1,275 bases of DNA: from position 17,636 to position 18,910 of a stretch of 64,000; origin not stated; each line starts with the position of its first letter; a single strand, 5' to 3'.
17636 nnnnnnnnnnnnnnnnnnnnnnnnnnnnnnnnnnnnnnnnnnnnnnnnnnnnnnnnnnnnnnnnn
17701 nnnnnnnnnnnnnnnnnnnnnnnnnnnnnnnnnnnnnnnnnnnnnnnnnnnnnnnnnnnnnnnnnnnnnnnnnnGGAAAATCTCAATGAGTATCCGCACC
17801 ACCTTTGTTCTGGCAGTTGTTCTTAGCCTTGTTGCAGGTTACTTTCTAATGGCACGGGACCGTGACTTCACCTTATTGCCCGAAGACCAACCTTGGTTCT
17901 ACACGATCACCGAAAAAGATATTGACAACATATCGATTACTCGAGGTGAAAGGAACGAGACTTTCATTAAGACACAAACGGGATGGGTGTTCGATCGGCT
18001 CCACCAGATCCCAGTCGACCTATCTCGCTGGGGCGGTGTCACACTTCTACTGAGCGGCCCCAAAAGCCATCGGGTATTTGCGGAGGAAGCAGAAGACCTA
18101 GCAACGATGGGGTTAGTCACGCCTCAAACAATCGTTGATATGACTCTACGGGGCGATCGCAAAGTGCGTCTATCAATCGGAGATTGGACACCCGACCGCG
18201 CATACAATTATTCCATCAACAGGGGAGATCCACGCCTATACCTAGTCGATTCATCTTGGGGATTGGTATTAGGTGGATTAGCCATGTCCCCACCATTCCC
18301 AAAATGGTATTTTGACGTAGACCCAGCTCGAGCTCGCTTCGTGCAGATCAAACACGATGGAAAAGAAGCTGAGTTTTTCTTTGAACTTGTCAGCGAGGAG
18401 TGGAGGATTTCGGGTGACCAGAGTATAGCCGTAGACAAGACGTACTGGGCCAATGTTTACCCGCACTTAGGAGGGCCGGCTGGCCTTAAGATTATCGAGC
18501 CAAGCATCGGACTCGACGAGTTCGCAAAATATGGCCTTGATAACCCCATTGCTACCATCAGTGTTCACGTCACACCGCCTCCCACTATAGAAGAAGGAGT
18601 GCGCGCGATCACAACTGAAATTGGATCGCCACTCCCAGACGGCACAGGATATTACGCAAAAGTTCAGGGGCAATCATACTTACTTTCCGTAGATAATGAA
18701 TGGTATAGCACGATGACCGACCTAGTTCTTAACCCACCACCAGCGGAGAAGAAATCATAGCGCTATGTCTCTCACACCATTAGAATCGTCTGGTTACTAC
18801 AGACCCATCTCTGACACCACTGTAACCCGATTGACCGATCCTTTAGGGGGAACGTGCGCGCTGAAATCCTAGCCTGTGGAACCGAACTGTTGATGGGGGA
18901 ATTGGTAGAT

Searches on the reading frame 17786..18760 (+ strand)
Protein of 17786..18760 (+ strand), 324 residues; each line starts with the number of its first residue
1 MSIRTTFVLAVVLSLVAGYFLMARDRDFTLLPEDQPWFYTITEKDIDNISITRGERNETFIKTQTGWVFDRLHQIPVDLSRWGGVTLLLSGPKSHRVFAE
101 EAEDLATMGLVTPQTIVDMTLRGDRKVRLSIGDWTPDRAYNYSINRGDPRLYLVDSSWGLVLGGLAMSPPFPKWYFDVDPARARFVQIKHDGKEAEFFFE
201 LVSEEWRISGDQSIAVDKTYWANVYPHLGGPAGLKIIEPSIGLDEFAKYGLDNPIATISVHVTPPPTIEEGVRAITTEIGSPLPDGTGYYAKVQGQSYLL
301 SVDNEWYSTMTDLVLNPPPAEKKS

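Call 33: search_protein_families(library=ncbifam, max_evalue=1e-20, proteins=[window:17786-18760:+])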
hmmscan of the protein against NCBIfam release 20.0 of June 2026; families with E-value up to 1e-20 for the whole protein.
window:17786-18760:+ (324 aa): 0 families

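Call 69: search_protein_families(library=pfam, max_evalue=0.00001, proteins=[window:17786-18760:+])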
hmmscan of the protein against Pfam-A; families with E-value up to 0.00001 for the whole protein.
window:17786-18760:+ (324 aa): 1 family
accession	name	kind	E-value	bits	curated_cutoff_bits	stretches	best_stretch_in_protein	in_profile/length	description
PF14238.11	DUF4340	-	9.4e-13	49.2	25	1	67-157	1-90/183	Domain of unknown function (DUF4340)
